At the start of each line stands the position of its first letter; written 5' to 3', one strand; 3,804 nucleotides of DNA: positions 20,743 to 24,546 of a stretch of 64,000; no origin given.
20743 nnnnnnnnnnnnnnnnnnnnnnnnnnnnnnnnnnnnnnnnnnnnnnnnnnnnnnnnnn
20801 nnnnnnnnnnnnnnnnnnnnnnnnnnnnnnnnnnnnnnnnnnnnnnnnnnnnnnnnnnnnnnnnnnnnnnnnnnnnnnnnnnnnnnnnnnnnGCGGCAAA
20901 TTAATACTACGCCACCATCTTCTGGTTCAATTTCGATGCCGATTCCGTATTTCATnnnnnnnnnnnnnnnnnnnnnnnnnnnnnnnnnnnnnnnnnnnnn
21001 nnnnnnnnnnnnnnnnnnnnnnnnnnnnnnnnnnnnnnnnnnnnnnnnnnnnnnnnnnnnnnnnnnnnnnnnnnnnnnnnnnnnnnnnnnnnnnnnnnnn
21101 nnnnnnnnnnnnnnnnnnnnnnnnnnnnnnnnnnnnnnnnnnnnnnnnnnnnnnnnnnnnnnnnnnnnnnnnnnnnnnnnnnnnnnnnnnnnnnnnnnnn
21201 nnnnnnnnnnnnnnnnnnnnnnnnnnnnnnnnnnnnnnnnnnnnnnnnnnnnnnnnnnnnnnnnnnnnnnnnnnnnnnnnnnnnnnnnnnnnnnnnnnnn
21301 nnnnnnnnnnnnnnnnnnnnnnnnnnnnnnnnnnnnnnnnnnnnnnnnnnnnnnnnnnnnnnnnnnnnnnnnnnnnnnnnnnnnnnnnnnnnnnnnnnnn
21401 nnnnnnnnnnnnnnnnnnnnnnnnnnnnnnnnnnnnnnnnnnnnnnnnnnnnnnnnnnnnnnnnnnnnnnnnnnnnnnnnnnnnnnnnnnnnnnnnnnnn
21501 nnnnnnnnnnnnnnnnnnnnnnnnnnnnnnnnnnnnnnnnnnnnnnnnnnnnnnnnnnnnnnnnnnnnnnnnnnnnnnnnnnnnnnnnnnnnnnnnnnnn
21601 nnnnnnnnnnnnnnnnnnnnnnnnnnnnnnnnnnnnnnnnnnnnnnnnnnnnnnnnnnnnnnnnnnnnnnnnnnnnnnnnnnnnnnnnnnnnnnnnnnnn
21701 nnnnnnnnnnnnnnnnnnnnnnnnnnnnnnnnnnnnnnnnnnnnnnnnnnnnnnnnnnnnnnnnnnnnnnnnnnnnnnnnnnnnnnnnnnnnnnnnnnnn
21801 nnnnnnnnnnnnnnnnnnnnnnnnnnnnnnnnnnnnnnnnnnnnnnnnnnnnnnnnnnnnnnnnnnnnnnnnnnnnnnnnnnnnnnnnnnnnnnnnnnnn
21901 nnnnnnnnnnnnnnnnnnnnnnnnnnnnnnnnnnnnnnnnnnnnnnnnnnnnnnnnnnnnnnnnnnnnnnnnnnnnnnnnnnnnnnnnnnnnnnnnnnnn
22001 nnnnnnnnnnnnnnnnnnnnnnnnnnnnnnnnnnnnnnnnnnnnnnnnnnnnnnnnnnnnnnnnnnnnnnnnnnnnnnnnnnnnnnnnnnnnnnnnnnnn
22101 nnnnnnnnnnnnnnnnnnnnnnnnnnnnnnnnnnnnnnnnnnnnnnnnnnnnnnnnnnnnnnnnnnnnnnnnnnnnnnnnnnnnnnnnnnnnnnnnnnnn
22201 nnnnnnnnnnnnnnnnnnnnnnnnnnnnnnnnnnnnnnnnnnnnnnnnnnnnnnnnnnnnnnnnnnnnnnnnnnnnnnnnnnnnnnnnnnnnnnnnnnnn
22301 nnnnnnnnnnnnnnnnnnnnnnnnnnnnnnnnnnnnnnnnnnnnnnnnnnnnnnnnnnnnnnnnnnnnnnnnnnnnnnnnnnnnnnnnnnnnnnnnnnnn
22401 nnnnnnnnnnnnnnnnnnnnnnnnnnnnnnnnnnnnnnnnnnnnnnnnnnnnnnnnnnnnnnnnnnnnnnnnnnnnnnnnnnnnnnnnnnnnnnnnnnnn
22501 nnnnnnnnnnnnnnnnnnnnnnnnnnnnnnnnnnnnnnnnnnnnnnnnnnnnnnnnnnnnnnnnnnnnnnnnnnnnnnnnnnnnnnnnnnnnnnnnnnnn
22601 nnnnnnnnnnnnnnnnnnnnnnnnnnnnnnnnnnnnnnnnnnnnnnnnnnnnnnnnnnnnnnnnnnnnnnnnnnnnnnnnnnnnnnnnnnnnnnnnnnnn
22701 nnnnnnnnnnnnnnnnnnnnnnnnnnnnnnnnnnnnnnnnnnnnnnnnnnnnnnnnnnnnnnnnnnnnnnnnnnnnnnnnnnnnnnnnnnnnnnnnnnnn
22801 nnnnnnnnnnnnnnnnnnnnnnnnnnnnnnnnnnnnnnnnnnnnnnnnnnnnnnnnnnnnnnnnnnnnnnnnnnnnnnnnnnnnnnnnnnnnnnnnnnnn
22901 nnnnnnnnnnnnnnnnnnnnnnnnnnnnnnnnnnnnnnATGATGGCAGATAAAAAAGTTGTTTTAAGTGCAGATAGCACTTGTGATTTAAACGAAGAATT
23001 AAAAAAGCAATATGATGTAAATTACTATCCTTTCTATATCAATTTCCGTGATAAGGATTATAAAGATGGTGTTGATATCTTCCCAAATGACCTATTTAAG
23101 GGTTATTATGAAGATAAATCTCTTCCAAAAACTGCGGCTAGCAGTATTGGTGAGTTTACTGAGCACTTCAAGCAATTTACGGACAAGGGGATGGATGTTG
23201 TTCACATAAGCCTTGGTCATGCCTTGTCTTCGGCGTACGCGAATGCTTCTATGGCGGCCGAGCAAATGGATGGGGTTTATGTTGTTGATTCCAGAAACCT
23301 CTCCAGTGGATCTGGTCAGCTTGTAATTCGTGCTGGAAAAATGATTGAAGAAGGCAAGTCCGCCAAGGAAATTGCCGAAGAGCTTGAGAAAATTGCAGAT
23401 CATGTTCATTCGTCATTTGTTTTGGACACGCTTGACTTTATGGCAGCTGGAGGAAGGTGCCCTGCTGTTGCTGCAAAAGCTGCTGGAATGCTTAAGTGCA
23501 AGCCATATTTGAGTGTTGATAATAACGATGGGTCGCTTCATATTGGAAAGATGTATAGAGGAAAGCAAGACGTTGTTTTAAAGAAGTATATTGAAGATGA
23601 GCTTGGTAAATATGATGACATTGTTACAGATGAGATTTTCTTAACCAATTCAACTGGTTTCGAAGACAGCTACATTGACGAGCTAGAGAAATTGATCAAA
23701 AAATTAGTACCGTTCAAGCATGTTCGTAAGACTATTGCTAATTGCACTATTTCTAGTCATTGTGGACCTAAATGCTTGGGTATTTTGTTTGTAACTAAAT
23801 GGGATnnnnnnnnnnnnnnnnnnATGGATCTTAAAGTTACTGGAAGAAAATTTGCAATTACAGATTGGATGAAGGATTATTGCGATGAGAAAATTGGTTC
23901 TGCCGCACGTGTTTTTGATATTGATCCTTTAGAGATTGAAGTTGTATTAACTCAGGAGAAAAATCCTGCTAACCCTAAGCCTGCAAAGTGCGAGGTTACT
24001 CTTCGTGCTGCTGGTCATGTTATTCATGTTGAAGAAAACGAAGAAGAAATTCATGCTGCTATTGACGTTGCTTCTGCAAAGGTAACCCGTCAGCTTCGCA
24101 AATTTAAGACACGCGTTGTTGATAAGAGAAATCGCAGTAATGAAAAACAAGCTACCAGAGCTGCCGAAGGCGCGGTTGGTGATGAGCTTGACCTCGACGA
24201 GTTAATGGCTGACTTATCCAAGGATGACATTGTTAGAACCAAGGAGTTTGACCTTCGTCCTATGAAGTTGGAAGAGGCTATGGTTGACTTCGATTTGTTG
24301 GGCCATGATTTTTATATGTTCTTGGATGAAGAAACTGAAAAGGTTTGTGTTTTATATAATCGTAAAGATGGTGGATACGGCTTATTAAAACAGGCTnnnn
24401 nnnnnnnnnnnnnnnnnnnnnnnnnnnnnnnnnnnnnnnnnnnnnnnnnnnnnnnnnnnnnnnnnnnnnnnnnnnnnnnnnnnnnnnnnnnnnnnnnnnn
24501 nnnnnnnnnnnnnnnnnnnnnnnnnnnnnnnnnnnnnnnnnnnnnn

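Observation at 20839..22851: E. coli-type YcaO co-transcribed with a 21-aa ORF: a possible YcaO-substrate pair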

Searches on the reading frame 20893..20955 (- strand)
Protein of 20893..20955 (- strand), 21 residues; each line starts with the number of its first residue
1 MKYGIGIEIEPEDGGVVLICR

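Call 50: search_protein_families(library=ncbifam, proteins=[window:20893-20955:-], max_evalue=10)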
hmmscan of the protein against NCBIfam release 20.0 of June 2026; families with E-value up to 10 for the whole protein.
seq(21 aa): 0 families

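Call 51: search_protein_families(library=pfam, proteins=[window:20893-20955:-], max_evalue=10)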
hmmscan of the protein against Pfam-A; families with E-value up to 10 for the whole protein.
seq(21 aa): 0 families
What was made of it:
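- Tried and rejected: Pfam and NCBIfam scans of the four peptides gave nothing (calls 50, 51).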

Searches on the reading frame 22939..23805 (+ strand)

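Call 88: search_protein_families(library=pfam, proteins=[window:22939-23805:+], max_evalue=0.001)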
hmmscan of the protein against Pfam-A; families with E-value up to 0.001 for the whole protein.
seq(289 aa): 1 family
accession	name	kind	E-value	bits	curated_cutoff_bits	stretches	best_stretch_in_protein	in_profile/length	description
PF02645.21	DegV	-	5.4e-57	193.7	27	1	9-286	4-279/280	Uncharacterised protein, DegV family COG1307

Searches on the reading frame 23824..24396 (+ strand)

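Call 88: search_protein_families(library=pfam, proteins=[window:23824-24396:+], max_evalue=0.001)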
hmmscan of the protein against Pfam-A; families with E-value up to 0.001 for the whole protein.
seq(191 aa): 2 families
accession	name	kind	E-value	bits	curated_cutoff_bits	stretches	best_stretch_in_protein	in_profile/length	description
PF16321.10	Ribosom_S30AE_C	-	2.2e-24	85.3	25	1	134-187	4-57/57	Sigma 54 modulation/S30EA ribosomal protein C terminus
PF02482.25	Ribosomal_S30AE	-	6.6e-20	72.1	23.7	1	4-98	2-87/88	Sigma 54 modulation protein / S30EA ribosomal protein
